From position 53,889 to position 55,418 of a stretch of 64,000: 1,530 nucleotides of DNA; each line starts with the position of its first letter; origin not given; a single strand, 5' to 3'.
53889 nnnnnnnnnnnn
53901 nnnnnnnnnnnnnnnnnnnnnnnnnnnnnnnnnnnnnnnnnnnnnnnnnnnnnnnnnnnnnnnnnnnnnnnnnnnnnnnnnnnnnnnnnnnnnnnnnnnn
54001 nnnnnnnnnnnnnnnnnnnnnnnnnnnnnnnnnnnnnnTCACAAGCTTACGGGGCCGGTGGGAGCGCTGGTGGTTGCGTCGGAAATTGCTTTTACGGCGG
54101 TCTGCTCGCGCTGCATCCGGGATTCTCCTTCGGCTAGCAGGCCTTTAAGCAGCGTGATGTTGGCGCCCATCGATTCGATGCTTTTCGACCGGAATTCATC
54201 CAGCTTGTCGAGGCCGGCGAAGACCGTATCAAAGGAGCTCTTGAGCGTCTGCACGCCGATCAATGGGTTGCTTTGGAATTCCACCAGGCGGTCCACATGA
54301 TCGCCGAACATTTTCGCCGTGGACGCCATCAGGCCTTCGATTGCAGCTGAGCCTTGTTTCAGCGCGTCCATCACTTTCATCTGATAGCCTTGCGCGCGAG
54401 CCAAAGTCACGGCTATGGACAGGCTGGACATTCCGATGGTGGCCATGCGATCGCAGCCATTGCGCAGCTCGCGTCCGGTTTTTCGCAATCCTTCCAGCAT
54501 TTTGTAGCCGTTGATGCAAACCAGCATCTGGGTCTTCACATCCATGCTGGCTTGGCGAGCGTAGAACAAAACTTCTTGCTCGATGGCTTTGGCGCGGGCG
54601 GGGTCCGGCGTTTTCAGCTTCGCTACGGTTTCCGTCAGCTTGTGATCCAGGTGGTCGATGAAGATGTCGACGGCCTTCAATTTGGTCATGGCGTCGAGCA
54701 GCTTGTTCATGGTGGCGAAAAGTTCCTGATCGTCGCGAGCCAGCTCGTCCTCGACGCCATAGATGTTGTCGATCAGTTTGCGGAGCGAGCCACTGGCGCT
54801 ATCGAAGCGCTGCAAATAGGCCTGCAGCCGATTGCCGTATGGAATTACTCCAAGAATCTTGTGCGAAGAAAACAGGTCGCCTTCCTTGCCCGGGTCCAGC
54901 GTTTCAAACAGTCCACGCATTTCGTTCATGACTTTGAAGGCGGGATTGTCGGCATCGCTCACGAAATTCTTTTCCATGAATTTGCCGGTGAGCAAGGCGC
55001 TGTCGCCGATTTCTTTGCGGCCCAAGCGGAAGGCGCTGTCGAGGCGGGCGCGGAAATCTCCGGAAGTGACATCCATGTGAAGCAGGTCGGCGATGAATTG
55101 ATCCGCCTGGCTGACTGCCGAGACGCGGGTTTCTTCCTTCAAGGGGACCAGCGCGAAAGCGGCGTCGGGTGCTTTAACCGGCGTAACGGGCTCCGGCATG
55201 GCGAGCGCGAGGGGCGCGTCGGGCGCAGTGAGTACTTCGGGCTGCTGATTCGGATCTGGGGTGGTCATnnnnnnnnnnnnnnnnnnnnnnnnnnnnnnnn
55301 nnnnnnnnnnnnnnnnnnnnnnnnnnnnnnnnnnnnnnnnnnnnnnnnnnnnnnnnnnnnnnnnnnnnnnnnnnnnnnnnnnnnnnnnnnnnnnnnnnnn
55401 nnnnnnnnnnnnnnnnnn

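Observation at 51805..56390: Four-gene TelA / XpaC-like operon with two extracytoplasmic solute-binding-fold proteins, one fused to a VWA-MIDAS domain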

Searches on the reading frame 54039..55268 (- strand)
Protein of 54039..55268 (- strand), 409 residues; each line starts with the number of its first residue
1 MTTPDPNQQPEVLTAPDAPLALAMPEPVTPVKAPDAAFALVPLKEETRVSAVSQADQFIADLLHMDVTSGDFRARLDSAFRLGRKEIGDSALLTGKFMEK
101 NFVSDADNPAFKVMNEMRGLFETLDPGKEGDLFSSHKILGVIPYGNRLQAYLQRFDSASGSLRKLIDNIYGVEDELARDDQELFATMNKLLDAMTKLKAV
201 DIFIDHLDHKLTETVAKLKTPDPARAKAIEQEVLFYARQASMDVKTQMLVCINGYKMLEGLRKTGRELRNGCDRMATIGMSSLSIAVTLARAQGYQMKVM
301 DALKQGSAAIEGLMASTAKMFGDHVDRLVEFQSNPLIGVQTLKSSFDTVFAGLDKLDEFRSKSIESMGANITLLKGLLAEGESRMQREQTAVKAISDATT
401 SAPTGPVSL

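Call 3: search_protein_families(library=pfam, proteins=[window:54039-55268:-], max_evalue=0.1)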
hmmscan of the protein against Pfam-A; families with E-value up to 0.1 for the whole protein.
window:54039-55268:- (409 aa): 3 families
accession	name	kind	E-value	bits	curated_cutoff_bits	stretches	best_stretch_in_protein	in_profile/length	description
PF05816.16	TelA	-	1.8e-42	146.1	30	1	72-386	4-331/332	Toxic anion resistance protein (TelA)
PF17935.6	TetR_C_27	-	0.001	19.6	26.1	1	160-216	3-57/106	Tetracyclin repressor-like, C-terminal domain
PF23948.1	ARM_5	-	0.075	12.3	27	0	178-226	130-178/419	ARM-like repeat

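Call 4: search_protein_families(library=ncbifam, proteins=[window:54039-55268:-], max_evalue=0.1)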
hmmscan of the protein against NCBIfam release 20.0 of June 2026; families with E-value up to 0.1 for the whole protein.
window:54039-55268:- (409 aa): 3 families
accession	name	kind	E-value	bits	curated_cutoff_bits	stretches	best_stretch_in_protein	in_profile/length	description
NF047515.1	SpiroCoCo_C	equivalog_domain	0.018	14.2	125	0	339-400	182-242/313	SpiroCoCo family coiled-coil protein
TIGR00996.1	Mtu_fam_mce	paralog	0.021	14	140.5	1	144-230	151-237/291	MCE family protein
TIGR00109.1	hemH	equivalog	0.028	13.9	124.6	1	295-376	91-171/322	ferrochelatase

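Call 8: search_protein_families(library=padloc, proteins=[window:54039-55268:-], max_evalue=0.1)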
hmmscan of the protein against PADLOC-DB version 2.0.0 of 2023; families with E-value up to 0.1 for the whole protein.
window:54039-55268:- (409 aa): 0 families

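Call 46: search_dna_similar(query=window:54039-55268:-, collection=plasmids, mode=protein, max_rows=60, max_evalue=0.001)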
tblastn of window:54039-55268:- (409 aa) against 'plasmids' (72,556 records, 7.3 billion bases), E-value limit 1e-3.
Records with a match: 10; places in all: 10; records where one place covers at least 80% of the query: 9.
Best place of each record, by identity: <60% 10.
By first word of the organism name: Variovorax 3; Curtobacterium 3; Arthrobacter 1; Sphaerotilus 1; Nonomuraea 1; Bacillus 1.
By predicted mobility (MOB-suite, as given by PLSDB): non-mobilizable 10.
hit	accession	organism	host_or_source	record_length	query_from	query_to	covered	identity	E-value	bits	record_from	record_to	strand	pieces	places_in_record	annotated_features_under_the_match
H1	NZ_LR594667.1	Variovorax sp. SRS16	linuron-contaminated soil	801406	19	392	91%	39.3%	3e-90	305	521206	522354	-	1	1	toxic anion resistance protein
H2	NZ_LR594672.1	Variovorax sp. PBL-E5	linuron-contaminated soil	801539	19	392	91%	39.3%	3e-90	305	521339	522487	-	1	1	toxic anion resistance protein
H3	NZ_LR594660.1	Variovorax sp. PBL-H6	linuron-contaminated soil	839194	19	392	91%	39.3%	3e-90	305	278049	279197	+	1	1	toxic anion resistance protein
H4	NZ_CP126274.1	Curtobacterium sp. MCBD17_040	-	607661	1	386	94%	28.9%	8e-42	164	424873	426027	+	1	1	toxic anion resistance protein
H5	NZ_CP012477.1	Arthrobacter sp. ERGS1:01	single,stream water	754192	12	387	92%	28.8%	6e-44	171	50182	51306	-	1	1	toxic anion resistance protein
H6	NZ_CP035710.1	Sphaerotilus sulfidivorans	cell culture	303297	15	374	88%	29.0%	2e-43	169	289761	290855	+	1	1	toxic anion resistance protein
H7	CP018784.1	Curtobacterium pusillum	Zea mays,cell culture,root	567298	2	387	94%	25.3%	5e-31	132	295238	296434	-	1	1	record has no annotation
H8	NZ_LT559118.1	Nonomuraea gerenzanensis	-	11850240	35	387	86%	27.3%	2e-36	149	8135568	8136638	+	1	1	none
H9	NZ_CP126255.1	Curtobacterium sp. MCSS17_016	-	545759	6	387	93%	24.9%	2e-30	130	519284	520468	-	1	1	toxic anion resistance protein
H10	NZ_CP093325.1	Bacillus sp. N5-665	whole organism,peat soil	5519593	116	366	61%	21.3%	1e-3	49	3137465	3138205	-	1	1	none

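Call 48: get_annotated_region(hit=H1, flank=5000)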
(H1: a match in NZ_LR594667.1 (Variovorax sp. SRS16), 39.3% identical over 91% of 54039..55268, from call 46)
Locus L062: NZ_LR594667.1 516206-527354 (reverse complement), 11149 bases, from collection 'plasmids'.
description: Variovorax sp. SRS16 plasmid 2
organism: Variovorax sp. SRS16 (NCBI taxid 282217)
taxonomy: Bacteria; Pseudomonadota; Betaproteobacteria; Burkholderiales; Comamonadaceae; Variovorax; Variovorax sp. SRS16
host: -; source: linuron-contaminated soil; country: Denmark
typing (MOB-suite, as given by PLSDB): non-mobilizable
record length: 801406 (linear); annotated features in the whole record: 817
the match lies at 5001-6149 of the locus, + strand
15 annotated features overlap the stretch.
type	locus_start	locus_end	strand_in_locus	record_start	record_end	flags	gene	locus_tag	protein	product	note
CDS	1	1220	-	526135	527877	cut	-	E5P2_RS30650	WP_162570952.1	flotillin domain-containing protein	-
CDS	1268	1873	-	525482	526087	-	-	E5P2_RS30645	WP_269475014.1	OB-fold-containig protein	-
CDS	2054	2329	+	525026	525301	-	-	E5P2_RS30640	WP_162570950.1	hypothetical protein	-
CDS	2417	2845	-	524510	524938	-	-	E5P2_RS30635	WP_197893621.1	hypothetical protein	-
CDS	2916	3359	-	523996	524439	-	-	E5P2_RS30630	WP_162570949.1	hypothetical protein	-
CDS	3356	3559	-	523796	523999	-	-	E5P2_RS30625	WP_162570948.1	hypothetical protein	-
CDS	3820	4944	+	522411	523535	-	-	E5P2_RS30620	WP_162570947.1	hypothetical protein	-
CDS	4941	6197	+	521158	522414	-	-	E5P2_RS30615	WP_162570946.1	toxic anion resistance protein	-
CDS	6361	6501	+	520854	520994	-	-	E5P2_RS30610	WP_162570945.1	hypothetical protein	-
CDS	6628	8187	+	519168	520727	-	-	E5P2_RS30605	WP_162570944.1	substrate-binding and VWA domain-containing protein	-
CDS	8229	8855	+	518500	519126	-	-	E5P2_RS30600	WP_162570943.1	hypothetical protein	-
CDS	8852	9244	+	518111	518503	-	-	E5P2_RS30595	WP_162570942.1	ASCH domain-containing protein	-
CDS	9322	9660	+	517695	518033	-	-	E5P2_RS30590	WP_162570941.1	hypothetical protein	-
CDS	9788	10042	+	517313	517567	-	-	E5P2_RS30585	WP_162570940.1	hypothetical protein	-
CDS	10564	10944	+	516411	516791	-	-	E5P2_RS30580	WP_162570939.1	hypothetical protein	-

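Call 49: get_annotated_region(hit=H5, flank=5000)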
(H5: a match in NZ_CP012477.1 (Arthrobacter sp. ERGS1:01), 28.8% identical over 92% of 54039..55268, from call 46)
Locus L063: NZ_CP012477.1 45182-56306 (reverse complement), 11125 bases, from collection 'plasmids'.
description: Arthrobacter sp. ERGS1:01 isolate water plasmid unnamed2, complete sequence
organism: Arthrobacter sp. ERGS1:01 (NCBI taxid 1704044)
taxonomy: Bacteria; Actinomycetota; Actinomycetes; Micrococcales; Micrococcaceae; Arthrobacter; Arthrobacter sp. ERGS1:01
host: -; source: single,stream water; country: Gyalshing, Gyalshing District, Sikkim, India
typing (MOB-suite, as given by PLSDB): non-mobilizable
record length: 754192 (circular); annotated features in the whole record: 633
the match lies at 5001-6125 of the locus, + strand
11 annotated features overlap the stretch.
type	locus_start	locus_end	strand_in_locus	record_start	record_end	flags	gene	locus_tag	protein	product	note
CDS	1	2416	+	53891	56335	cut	-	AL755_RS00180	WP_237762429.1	polysaccharide lyase 8 family protein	-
CDS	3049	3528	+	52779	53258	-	-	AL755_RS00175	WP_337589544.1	LysE family translocator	-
CDS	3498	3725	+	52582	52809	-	-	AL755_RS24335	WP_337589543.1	hypothetical protein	-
CDS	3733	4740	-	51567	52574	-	-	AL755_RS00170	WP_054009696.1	adenosine deaminase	GO:0006146 - adenine catabolic process [Evidence IEA]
CDS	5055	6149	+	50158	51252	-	-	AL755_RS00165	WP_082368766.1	toxic anion resistance protein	-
CDS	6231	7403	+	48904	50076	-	-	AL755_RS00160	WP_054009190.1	tripartite tricarboxylate transporter TctB family protein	-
CDS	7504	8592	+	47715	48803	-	-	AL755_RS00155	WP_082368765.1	DUF1524 domain-containing protein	-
CDS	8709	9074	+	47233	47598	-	-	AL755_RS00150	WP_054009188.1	hypothetical protein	-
CDS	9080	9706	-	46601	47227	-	-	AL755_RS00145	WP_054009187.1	LysE/ArgO family amino acid transporter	-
CDS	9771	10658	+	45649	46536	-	-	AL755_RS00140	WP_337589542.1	LysR family transcriptional regulator ArgP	GO:0006355 - regulation of DNA-templated transcription [Evidence IEA]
CDS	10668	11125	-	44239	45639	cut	xylB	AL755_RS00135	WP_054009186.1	xylulokinase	GO:0042732 - D-xylose metabolic process [Evidence IEA]; GO:0005997 - xylulose metabolic process [Evidence IEA]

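Call 50: get_annotated_region(hit=H10, flank=4000)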
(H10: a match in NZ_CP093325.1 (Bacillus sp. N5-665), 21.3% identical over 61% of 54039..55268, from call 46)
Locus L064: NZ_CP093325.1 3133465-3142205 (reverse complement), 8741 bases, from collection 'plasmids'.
description: Bacillus sp. N5-665 strain N5/665 plasmid p1, complete sequence
organism: Bacillus sp. N5-665 (NCBI taxid 2925318)
taxonomy: Bacteria; Bacillota; Bacilli; Bacillales; Bacillaceae; Bacillus; Bacillus sp. N5-665
host: -; source: whole organism,peat soil; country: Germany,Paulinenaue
typing (MOB-suite, as given by PLSDB): non-mobilizable
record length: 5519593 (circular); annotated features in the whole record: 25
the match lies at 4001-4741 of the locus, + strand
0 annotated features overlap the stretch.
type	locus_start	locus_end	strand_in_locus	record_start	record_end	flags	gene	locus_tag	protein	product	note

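Call 52: search_protein_families(library=pfam, proteins=[L064:2784-3392:+, L064:3656-4819:+, L064:4844-5677:+, L064:1418-2302:+, L062:3820-4944:+, L062:8229-8855:+, L062:6361-6501:+, L062:8852-9244:+], max_evalue=0.01)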
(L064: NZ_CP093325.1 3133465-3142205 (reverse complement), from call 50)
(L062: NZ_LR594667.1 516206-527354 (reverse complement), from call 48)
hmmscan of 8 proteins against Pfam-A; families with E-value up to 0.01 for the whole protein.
L064:2784-3392:+ (202 aa): 11 families
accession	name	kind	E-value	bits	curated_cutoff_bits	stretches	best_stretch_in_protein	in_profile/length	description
PF01596.23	Methyltransf_3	-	7.7e-25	87.8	22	1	36-200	24-203/204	O-methyltransferase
PF13578.12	Methyltransf_24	-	1.3e-14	55.3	26.3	1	61-163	1-104/105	Methyltransferase domain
PF13649.12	Methyltransf_25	-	6.9e-09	36.7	27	1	60-157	1-97/97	Methyltransferase domain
PF13847.12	Methyltransf_31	-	2.1e-07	31.2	27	1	56-182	3-126/145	Methyltransferase domain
PF08241.18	Methyltransf_11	-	2.4e-05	25.3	21.2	1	61-161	1-95/95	Methyltransferase domain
PF08704.16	GCD14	-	3.3e-05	24.1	26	1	59-136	43-120/247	tRNA methyltransferase complex GCD14 subunit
PF13489.12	Methyltransf_23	-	0.00035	20.8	27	1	44-184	9-129/164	Methyltransferase domain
PF01728.25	FtsJ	-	0.0014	19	24.1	1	36-152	8-115/181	FtsJ-like methyltransferase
PF08242.18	Methyltransf_12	-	0.003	18.7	30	1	61-159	1-98/98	Methyltransferase domain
PF01135.25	PCMT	-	0.0033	17.7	20.3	1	56-108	73-124/210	Protein-L-isoaspartate(D-aspartate) O-methyltransferase (PCMT)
PF02353.26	CMAS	-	0.0053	16.6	27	1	58-176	64-179/273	Mycolic acid cyclopropane synthetase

L064:3656-4819:+ (387 aa): 2 families
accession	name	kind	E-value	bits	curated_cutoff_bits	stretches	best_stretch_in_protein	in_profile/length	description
PF05816.16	TelA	-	2.7e-53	181.6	30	1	75-382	14-331/332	Toxic anion resistance protein (TelA)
PF02912.23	Phe_tRNA-synt_N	-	0.0096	16.3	22.3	1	70-112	20-62/69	Aminoacyl tRNA synthetase class II, N-terminal domain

L064:4844-5677:+ (277 aa): 1 family
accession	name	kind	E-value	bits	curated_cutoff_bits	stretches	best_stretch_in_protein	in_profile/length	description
PF13120.11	DUF3974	-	6.5e-76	252.9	25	1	1-126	1-126/126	Domain of unknown function (DUF3974)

L064:1418-2302:+ (294 aa): 3 families
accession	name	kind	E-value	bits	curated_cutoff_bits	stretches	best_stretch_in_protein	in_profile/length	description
PF04542.20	Sigma70_r2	-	1.3e-13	50.9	24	1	11-76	1-69/71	Sigma-70 region 2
PF08281.18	Sigma70_r4_2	-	2.5e-11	43.5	25.7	1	111-161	3-53/54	Sigma-70, region 4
PF22080.2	Dark_CARD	-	0.0029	18.6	25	0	177-200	4-28/82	Dark, CARD domain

L062:3820-4944:+ (374 aa): 0 families

L062:8229-8855:+ (208 aa): 0 families

L062:6361-6501:+ (46 aa): 0 families

L062:8852-9244:+ (130 aa): 1 family
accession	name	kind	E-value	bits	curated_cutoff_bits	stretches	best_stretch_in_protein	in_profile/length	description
PF04266.20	ASCH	-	1.2e-05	26.4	21.2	1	4-79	1-53/103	ASCH domain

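Call 60: search_dna_similar(query=L064:3656-4819:+, collection=plasmids, mode=protein, max_rows=40, max_evalue=0.00001)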
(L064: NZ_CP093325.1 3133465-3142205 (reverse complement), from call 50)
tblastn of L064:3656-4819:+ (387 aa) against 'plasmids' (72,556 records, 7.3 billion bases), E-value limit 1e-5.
Records with a match: 17; places in all: 17; records where one place covers at least 80% of the query: 7.
Best place of each record, by identity: >=99% 1; <60% 16.
By first word of the organism name: Vibrio 6; Curtobacterium 3; Methanosphaera 2; Alteromonas 2; Bacillus 1; Sphaerotilus 1; Nonomuraea 1; Arthrobacter 1.
By predicted mobility (MOB-suite, as given by PLSDB): non-mobilizable 14; mobilizable 3.
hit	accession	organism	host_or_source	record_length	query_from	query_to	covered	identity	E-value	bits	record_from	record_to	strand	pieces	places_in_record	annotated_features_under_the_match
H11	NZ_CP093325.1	Bacillus sp. N5-665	whole organism,peat soil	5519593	1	387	100%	100.0%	0e+0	733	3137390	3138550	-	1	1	none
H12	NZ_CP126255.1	Curtobacterium sp. MCSS17_016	-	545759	9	345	87%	26.6%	3e-18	94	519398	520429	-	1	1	toxic anion resistance protein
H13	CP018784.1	Curtobacterium pusillum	Zea mays,cell culture,root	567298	21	345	84%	26.1%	2e-16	89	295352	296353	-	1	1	record has no annotation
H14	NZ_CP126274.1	Curtobacterium sp. MCBD17_040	-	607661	21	346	84%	25.3%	7e-18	93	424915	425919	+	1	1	toxic anion resistance protein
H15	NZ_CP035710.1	Sphaerotilus sulfidivorans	cell culture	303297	43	346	79%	25.2%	3e-20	100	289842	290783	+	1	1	toxic anion resistance protein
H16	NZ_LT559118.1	Nonomuraea gerenzanensis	-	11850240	43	346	79%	24.9%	4e-23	108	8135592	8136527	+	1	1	none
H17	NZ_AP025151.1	Vibrio penaeicida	Penaeus japonicus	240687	33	344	81%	23.2%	2e-14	83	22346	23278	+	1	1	toxic anion resistance protein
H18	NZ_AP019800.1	Vibrio rotiferianus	-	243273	33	344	81%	23.2%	2e-14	82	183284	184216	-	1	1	toxic anion resistance protein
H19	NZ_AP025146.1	Vibrio penaeicida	Penaeus japonicus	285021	33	344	81%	23.2%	2e-14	82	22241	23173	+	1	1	toxic anion resistance protein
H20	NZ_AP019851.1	Vibrio alfacsensis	-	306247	46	344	77%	24.1%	3e-16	88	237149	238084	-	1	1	toxic anion resistance protein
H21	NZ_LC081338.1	Vibrio sp. 04Ya108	-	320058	46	344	77%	24.1%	3e-16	88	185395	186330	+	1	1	toxic anion resistance protein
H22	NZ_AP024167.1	Vibrio alfacsensis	-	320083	46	344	77%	24.1%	3e-16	88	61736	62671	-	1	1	toxic anion resistance protein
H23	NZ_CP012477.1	Arthrobacter sp. ERGS1:01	single,stream water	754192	104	346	63%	27.5%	2e-16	89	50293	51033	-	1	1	toxic anion resistance protein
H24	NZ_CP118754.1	Methanosphaera sp. ISO3-F5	-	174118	110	342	60%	28.4%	3e-12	76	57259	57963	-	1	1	toxic anion resistance protein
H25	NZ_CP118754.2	Methanosphaera sp. ISO3-F5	Ovis aries,Ovine rumen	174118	110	342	60%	28.4%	3e-12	76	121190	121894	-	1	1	toxic anion resistance protein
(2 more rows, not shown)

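Call 62: search_solved_structures(query=window:54039-55268:-, max_evalue=1)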
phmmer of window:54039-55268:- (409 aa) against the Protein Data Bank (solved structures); distinct sequences matched with E-value up to 1: 0.

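Call 83: find_related_loci(query=A5, collection=viral_contigs, flank=3000)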
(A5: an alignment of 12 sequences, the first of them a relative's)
Query A5 (387 aa) in viral_contigs; peptide patterns used: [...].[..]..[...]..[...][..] (x = any residue, [..] = any of these).
7 stretches matched a pattern; 2 encode a relative of the query (tblastn E <= 1e-3); 2 distinct loci.
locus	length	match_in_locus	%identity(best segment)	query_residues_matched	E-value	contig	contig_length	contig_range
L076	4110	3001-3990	27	48-367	3e-28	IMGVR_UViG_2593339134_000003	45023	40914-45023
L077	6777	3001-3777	25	108-362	2e-23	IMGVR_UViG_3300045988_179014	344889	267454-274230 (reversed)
